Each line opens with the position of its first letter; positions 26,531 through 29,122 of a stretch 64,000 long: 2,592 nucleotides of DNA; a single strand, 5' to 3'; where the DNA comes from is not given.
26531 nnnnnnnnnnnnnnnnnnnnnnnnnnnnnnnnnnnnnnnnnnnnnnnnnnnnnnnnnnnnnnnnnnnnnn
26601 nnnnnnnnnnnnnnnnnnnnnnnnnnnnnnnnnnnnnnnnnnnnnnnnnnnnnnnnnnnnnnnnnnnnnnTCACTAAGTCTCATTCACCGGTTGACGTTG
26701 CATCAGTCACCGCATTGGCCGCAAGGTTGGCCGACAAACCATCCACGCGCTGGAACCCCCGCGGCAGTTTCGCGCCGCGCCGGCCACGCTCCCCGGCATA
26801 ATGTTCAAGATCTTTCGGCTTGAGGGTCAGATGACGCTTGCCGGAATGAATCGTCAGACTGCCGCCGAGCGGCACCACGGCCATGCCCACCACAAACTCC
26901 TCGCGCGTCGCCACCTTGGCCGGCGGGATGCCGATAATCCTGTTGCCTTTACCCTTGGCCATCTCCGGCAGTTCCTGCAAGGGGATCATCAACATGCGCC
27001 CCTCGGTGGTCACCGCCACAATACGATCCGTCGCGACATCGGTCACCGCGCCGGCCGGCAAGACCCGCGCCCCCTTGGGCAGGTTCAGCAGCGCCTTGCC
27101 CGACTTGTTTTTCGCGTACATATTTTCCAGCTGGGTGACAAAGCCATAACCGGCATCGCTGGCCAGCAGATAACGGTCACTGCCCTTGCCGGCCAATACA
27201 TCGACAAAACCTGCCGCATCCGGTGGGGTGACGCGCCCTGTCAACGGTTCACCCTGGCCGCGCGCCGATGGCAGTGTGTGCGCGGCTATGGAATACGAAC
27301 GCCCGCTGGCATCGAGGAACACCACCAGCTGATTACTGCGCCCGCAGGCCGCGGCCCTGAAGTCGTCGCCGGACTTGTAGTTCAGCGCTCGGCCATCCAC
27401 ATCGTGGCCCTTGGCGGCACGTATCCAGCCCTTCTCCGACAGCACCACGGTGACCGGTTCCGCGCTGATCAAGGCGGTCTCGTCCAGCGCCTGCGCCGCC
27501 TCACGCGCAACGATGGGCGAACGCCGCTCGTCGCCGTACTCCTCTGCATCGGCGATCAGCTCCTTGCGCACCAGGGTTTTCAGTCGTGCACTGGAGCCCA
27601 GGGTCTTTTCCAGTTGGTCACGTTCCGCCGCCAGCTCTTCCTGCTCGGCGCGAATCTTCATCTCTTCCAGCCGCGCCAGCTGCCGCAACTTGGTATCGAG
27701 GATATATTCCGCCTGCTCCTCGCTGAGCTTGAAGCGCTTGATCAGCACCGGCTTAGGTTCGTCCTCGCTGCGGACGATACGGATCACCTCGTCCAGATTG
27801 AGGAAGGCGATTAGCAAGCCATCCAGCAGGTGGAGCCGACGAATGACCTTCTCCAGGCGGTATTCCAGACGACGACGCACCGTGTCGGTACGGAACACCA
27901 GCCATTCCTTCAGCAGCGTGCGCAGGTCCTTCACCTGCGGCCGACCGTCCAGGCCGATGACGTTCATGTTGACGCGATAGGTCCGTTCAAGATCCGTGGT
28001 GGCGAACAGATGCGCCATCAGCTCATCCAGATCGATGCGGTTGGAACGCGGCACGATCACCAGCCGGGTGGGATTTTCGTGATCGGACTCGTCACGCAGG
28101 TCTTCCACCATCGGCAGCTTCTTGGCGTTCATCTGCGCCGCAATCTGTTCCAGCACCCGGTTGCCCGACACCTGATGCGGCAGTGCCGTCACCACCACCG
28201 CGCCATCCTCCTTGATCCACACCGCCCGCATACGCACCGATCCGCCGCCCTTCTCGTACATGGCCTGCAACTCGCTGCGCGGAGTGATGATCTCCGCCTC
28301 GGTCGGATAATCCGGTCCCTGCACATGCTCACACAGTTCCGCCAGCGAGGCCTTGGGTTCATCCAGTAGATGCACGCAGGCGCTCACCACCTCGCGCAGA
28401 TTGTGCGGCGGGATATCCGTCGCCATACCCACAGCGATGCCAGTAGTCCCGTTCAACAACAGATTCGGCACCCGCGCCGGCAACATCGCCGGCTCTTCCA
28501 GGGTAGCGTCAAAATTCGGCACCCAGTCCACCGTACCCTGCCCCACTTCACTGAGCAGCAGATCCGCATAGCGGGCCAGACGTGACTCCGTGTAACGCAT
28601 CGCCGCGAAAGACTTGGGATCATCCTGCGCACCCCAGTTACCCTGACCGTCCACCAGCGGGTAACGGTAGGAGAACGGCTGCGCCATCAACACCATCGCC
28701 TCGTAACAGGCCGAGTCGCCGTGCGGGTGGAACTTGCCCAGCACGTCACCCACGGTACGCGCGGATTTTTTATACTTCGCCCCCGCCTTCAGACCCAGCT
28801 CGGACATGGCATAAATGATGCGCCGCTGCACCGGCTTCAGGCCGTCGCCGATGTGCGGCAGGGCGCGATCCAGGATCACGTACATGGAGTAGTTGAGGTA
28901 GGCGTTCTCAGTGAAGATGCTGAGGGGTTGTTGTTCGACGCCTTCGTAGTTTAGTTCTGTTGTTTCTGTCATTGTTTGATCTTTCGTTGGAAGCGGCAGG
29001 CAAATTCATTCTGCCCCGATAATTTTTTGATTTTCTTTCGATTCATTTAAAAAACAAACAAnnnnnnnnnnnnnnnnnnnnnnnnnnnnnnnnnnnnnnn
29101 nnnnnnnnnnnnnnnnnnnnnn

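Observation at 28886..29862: Phd/Doc toxin-antitoxin cassette inserted upstream of parC and flanked by ~87-bp direct repeats of the parC 5' end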

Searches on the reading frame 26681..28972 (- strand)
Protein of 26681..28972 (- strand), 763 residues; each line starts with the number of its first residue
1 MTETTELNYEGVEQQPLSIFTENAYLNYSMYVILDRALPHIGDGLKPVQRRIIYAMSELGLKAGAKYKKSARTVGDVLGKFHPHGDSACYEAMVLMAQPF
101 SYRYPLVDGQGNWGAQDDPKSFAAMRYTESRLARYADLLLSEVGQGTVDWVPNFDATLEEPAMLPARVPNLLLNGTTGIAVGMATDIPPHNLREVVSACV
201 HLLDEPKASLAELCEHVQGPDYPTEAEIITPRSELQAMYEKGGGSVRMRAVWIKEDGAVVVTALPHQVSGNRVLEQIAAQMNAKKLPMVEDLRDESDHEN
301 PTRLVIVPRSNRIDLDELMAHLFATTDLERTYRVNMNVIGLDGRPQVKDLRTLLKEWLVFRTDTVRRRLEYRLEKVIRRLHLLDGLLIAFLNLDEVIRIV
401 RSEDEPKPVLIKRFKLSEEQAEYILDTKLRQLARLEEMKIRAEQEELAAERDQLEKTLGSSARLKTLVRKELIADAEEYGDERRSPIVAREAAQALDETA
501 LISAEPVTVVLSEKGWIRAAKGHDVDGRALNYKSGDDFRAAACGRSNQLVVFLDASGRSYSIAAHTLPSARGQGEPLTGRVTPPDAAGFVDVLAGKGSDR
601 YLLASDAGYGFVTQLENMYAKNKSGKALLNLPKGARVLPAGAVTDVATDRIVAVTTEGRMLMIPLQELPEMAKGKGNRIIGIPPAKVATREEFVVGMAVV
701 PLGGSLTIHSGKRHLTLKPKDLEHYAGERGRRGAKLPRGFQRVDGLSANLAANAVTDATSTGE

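Call 5: search_protein_families(library=pfam, proteins=[window:26681-28972:-], max_evalue=0.01)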
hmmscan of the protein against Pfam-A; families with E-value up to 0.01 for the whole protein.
window:26681-28972:- (763 aa): 2 families
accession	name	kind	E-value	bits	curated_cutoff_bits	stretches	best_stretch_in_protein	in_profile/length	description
PF00521.26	DNA_topoisoIV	-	1.6e-136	456.1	31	1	36-472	1-431/432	DNA gyrase/topoisomerase IV, subunit A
PF03989.18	DNA_gyraseA_C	-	4.1e-07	29.8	27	1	649-700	1-47/48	DNA gyrase C-terminal domain, beta-propeller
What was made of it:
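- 26681..28972 (-): parC (topoisomerase IV subunit A), the functional gene of 763 aa. Pfam DNA_topoisoIV 1.6e-136 (call 5).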

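Call 14: find_related_loci(query=window:26681-28972:-, collection=genome_contigs, flank=7000)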
Query window:26681-28972:- (763 aa) in genome_contigs; peptide patterns used: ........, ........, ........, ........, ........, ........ (x = any residue, [..] = any of these).
600 stretches matched a pattern (row limit reached: there are more); 591 encode a relative of the query (tblastn E <= 1e-3); the best 80 are kept; 80 distinct loci.
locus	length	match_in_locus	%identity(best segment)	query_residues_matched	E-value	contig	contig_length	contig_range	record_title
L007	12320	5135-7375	74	1-747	0e+0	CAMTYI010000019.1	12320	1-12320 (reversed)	MAG: uncultured Gammaproteobacteria bacterium isolate G02_MAG_00007 genome assembly, contig: G02_MAG_00007_000000000096,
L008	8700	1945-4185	75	1-747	0e+0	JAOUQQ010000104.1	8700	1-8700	MAG: Chromatiales bacterium isolate 8_1_Oct_SF_Bin95 8_1_Oct_SF_Bin95_scaffold_4513_c2, whole genome shotgun sequence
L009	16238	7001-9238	73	1-746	0e+0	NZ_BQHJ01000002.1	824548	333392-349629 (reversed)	Pseudomonas pseudonitroreducens strain BML-PP015 sequence02, whole genome shotgun sequence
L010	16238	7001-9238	73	1-746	0e+0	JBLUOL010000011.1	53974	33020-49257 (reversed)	Pseudomonas sp. GW6 NODE_11_length_53974_cov_9.855150, whole genome shotgun sequence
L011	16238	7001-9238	73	1-746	0e+0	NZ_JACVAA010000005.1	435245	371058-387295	Pseudomonas sp. PDM15 NODE_5_length_435245_cov_60.401898, whole genome shotgun sequence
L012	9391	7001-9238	73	1-746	0e+0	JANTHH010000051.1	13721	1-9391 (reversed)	MAG: Chromatiales bacterium isolate bin20021 c_000000000617, whole genome shotgun sequence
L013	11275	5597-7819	74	8-746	0e+0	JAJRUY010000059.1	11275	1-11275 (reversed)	MAG: Gammaproteobacteria bacterium isolate Dive96_bin10.251 k141_875941, whole genome shotgun sequence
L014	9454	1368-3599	72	1-744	0e+0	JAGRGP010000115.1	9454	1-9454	MAG: Gammaproteobacteria bacterium isolate HKST-UBA178 2014-04-01_1_(paired)_contig_283480, whole genome shotgun sequenc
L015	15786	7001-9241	72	1-747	0e+0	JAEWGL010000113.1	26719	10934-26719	MAG: Proteobacteria bacterium isolate OH_PBlB_24 k127_425041, whole genome shotgun sequence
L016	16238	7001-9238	72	1-746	0e+0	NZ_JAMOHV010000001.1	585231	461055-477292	Stutzerimonas degradans strain DSM 50238 28PstDSM50238gv7C001, whole genome shotgun sequence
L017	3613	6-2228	73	6-746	0e+0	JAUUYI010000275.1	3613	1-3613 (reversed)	MAG: Sedimenticola sp. isolate CSMAG_163 CSMAG_163_k127_14252182_length_3613_cov_130.0000, whole genome shotgun sequence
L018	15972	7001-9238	73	1-746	0e+0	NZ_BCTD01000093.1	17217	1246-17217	Azotobacter vinelandii NBRC 13581, whole genome shotgun sequence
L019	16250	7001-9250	71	1-750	0e+0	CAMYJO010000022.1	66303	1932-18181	MAG: uncultured Gammaproteobacteria bacterium isolate ES_Gamma_034 genome assembly, contig: scaffold_556, whole genome s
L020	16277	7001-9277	71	1-759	0e+0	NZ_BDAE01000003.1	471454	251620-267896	Pseudomonas luteola NBRC 103146, whole genome shotgun sequence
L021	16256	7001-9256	72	1-752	0e+0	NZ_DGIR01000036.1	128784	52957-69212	MAG: Pseudomonas sp. UBA4617 UBA4617_contig_285, whole genome shotgun sequence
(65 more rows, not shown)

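Call 20: find_homologous_proteins(query=window:26681-28972:-, max_evalue=1e-100)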
Query window:26681-28972:- (763 aa): 8000 proteins with E <= 1e-100 among 8000 candidates; the best 120 are listed.
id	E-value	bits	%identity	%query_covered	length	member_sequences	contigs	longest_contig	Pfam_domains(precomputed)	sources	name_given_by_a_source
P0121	0.0e+0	1604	94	99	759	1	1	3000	PF00521.27,PF03989.19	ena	-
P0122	0.0e+0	1604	94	99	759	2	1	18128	PF00521.27,PF03989.19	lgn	-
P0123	0.0e+0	1587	93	99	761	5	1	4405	PF00521.27,PF03989.19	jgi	jgi:topoisomerase-4 subunit A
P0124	0.0e+0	1581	93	99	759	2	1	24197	PF00521.27,PF03989.19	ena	-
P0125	0.0e+0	1560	92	99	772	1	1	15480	PF00521.27,PF03989.19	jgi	jgi:topoisomerase IV subunit A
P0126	0.0e+0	1541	90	99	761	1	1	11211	PF00521.27,PF03989.19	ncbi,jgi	-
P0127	0.0e+0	1534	90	99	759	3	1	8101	PF00521.27,PF03989.19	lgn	-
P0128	0.0e+0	1534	89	99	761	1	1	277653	PF00521.27,PF03989.19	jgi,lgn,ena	-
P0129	0.0e+0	1533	90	99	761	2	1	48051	PF00521.27,PF03989.19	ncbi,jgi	-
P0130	0.0e+0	1532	90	99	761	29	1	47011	PF00521.27,PF03989.19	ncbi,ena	-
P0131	0.0e+0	1530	90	99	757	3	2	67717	PF00521.27,PF03989.19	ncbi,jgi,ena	-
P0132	0.0e+0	1509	89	98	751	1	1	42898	PF00521.27,PF03989.19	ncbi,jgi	-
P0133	0.0e+0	1505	88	98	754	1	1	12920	PF00521.27,PF03989.19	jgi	jgi:topoisomerase-4 subunit A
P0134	0.0e+0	1500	89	98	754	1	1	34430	PF00521.27,PF03989.19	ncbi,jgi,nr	ncbi:MAG: DNA topoisomerase IV subunit A [Gammaproteobacteria bacterium]|nr:DNA topoisomerase IV sub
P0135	0.0e+0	1467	85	99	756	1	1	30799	PF00521.27,PF03989.19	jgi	jgi:topoisomerase-4 subunit A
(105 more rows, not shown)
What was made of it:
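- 26681..28972 (-): Relatives at 88-94% amino-acid identity (call 20).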

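Call 21: find_encoding_contigs(protein=P0122, flank=6000, max_places=3)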
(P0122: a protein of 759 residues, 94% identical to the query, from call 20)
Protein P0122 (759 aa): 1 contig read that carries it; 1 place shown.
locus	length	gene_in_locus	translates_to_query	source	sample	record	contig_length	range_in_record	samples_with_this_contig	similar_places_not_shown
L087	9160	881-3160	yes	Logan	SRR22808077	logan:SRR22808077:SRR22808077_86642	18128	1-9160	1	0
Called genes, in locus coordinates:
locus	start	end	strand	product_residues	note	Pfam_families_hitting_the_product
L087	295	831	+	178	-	PF00313:CSD, PF05901:Excalibur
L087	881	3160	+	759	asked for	PF00521:DNA_topoisoIV, PF03989:DNA_gyraseA_C (faint)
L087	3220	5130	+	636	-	PF27104:FimW_N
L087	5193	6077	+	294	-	PF01435:Peptidase_M48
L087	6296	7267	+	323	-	PF13384:HTH_23 (weak), PF13936:HTH_38, PF13565:HTH_32, PF00665:rve (weak)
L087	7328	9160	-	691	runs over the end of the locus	PF00072:Response_reg (weak), PF00989:PAS (weak), PF13426:PAS_9 (weak), PF00990:GGDEF, PF00563:EAL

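Call 22: find_encoding_contigs(protein=P0124, flank=6000, max_places=3)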
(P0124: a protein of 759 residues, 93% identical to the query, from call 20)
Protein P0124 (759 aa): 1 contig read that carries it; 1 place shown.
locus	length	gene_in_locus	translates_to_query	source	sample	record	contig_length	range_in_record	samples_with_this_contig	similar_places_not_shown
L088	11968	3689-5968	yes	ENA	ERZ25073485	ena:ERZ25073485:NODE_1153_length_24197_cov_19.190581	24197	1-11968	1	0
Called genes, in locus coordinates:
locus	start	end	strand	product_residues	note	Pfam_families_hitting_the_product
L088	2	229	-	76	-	?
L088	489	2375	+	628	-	PF02518:HATPase_c, PF00204:DNA_gyraseB, PF01751:Toprim, PF00986:DNA_gyraseB_C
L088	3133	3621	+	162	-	-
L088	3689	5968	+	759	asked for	PF00521:DNA_topoisoIV, PF03989:DNA_gyraseA_C (faint)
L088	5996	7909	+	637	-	PF27104:FimW_N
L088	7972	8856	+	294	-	PF01435:Peptidase_M48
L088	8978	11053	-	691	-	PF00072:Response_reg (weak), PF00989:PAS, PF13188:PAS_8 (faint), PF13426:PAS_9 (weak), PF00990:GGDEF, PF00563:EAL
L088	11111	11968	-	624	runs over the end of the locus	PF27104:FimW_N, PF27125:FimW_C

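Call 23: find_encoding_contigs(protein=P0125, flank=6000, max_places=3)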
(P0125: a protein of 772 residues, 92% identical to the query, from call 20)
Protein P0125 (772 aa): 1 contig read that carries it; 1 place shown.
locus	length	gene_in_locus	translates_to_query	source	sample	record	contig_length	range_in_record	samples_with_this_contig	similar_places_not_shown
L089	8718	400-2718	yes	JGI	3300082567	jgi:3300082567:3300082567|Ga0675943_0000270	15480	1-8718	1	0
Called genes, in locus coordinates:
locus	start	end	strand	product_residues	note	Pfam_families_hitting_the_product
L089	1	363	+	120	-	?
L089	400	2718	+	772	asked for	PF00521:DNA_topoisoIV, PF03989:DNA_gyraseA_C (faint)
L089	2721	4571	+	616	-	PF27104:FimW_N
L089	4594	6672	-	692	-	PF00072:Response_reg (weak), PF13426:PAS_9 (faint), PF00990:GGDEF, PF00563:EAL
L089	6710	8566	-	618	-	PF27104:FimW_N, PF27125:FimW_C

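Call 30: find_encoding_contigs(protein=P0128, flank=9000, max_places=2)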
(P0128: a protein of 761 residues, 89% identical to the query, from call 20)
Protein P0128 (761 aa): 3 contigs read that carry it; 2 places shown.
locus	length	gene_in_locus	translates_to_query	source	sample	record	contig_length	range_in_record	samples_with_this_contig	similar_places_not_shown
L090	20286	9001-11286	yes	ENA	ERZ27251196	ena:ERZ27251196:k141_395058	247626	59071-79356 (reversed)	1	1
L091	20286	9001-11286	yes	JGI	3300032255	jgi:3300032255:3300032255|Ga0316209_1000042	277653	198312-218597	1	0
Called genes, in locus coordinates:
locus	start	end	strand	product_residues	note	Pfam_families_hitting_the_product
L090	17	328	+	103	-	PF03413:PepSY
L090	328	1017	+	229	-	PF00072:Response_reg, PF00486:Trans_reg_C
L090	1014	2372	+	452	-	PF26769:HAMP_PhoQ, PF02518:HATPase_c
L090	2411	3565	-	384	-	PF00072:Response_reg, PF00990:GGDEF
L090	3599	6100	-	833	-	PF13188:PAS_8 (faint), PF00672:HAMP, PF00989:PAS (weak), PF13426:PAS_9, PF02518:HATPase_c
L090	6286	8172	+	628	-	PF02518:HATPase_c, PF00204:DNA_gyraseB, PF01751:Toprim, PF00986:DNA_gyraseB_C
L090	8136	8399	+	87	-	-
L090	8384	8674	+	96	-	PF05016:ParE_toxin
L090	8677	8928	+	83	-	-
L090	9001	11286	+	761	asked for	PF00521:DNA_topoisoIV, PF03989:DNA_gyraseA_C (faint)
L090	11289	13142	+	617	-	PF27104:FimW_N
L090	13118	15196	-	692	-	PF00989:PAS (weak), PF13426:PAS_9 (weak), PF00990:GGDEF, PF24898:GGDEF_GdpP (weak), PF00563:EAL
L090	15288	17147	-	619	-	PF27104:FimW_N, PF27125:FimW_C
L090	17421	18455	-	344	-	PF04055:Radical_SAM (weak)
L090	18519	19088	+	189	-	PF08207:EFP_N, PF01132:EFP, PF09285:Elong-fact-P_C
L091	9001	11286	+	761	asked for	PF00521:DNA_topoisoIV, PF03989:DNA_gyraseA_C (faint)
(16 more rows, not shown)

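Call 31: find_encoding_contigs(protein=P0130, flank=9000, max_places=2)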
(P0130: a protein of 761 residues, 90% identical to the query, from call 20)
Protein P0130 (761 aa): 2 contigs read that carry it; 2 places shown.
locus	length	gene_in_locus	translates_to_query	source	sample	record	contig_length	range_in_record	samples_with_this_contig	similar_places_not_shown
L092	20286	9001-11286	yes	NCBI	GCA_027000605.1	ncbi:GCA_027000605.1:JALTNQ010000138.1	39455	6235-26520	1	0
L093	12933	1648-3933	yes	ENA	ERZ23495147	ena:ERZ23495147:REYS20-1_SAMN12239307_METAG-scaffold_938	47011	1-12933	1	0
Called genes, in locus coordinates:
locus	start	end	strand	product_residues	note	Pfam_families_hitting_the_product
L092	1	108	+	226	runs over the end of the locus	PF00072:Response_reg, PF00486:Trans_reg_C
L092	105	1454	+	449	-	PF26769:HAMP_PhoQ, PF02518:HATPase_c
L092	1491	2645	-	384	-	PF00072:Response_reg, PF00990:GGDEF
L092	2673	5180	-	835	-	PF00672:HAMP, PF00989:PAS, PF13188:PAS_8 (weak), PF13426:PAS_9, PF02518:HATPase_c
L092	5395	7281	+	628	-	PF02518:HATPase_c, PF00204:DNA_gyraseB, PF01751:Toprim, PF00986:DNA_gyraseB_C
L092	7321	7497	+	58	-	-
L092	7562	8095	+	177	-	PF01797:Y1_Tnp (weak)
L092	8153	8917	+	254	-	PF13855:LRR_8 (weak), PF12799:LRR_4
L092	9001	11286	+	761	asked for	PF00521:DNA_topoisoIV, PF03989:DNA_gyraseA_C (weak)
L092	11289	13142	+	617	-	PF27104:FimW_N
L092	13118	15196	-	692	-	PF13426:PAS_9 (faint), PF00989:PAS (weak), PF00990:GGDEF, PF24898:GGDEF_GdpP (weak), PF00563:EAL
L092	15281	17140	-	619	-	PF27104:FimW_N, PF27125:FimW_C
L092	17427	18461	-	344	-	PF04055:Radical_SAM (weak)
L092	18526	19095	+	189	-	PF08207:EFP_N, PF01132:EFP, PF09285:Elong-fact-P_C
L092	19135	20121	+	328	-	PF00152:tRNA-synt_2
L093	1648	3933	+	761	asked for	PF00521:DNA_topoisoIV, PF03989:DNA_gyraseA_C (weak)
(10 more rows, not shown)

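Call 32: find_encoding_contigs(protein=P0131, flank=9000, max_places=2)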
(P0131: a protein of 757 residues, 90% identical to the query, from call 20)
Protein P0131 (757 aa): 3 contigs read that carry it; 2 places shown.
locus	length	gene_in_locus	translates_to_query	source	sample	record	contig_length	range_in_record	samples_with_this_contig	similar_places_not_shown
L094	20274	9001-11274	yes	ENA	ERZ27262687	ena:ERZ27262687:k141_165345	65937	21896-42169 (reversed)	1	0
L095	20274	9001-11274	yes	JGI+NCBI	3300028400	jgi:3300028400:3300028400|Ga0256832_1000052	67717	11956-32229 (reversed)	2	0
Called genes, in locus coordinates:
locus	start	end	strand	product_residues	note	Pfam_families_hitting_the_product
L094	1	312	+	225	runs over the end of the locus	PF00072:Response_reg, PF00486:Trans_reg_C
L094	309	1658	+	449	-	PF26769:HAMP_PhoQ, PF02518:HATPase_c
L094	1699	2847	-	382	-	PF00072:Response_reg, PF00990:GGDEF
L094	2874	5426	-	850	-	PF00672:HAMP, PF00989:PAS, PF08448:PAS_4 (weak), PF12860:PAS_7 (weak), PF13188:PAS_8, PF13426:PAS_9, PF02518:HATPase_c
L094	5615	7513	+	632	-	PF02518:HATPase_c, PF00204:DNA_gyraseB, PF01751:Toprim, PF00986:DNA_gyraseB_C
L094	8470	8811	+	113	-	-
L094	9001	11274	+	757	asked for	PF00521:DNA_topoisoIV, PF03989:DNA_gyraseA_C (weak)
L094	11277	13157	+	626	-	PF27104:FimW_N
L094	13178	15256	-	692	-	PF00072:Response_reg (weak), PF13426:PAS_9 (faint), PF00989:PAS (weak), PF13188:PAS_8 (faint), PF08447:PAS_3 (faint), PF00990:GGDEF, PF00563:EAL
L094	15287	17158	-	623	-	PF27104:FimW_N, PF27125:FimW_C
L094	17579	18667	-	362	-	PF04055:Radical_SAM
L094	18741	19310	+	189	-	PF08207:EFP_N, PF01132:EFP, PF09285:Elong-fact-P_C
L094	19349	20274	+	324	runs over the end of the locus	PF00152:tRNA-synt_2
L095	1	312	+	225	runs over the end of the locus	PF00072:Response_reg, PF00486:Trans_reg_C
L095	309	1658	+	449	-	PF26769:HAMP_PhoQ, PF02518:HATPase_c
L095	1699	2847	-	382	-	PF00072:Response_reg, PF00990:GGDEF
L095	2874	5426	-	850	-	PF00672:HAMP, PF00989:PAS, PF08448:PAS_4 (weak), PF12860:PAS_7 (weak), PF13188:PAS_8, PF13426:PAS_9, PF02518:HATPase_c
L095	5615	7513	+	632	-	PF02518:HATPase_c, PF00204:DNA_gyraseB, PF01751:Toprim, PF00986:DNA_gyraseB_C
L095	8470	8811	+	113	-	-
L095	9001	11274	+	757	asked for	PF00521:DNA_topoisoIV, PF03989:DNA_gyraseA_C (weak)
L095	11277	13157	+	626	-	PF27104:FimW_N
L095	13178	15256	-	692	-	PF00072:Response_reg (weak), PF13426:PAS_9 (faint), PF00989:PAS (weak), PF13188:PAS_8 (faint), PF08447:PAS_3 (faint), PF00990:GGDEF, PF00563:EAL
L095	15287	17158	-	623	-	PF27104:FimW_N, PF27125:FimW_C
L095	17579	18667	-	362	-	PF04055:Radical_SAM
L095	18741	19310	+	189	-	PF08207:EFP_N, PF01132:EFP, PF09285:Elong-fact-P_C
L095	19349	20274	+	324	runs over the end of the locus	PF00152:tRNA-synt_2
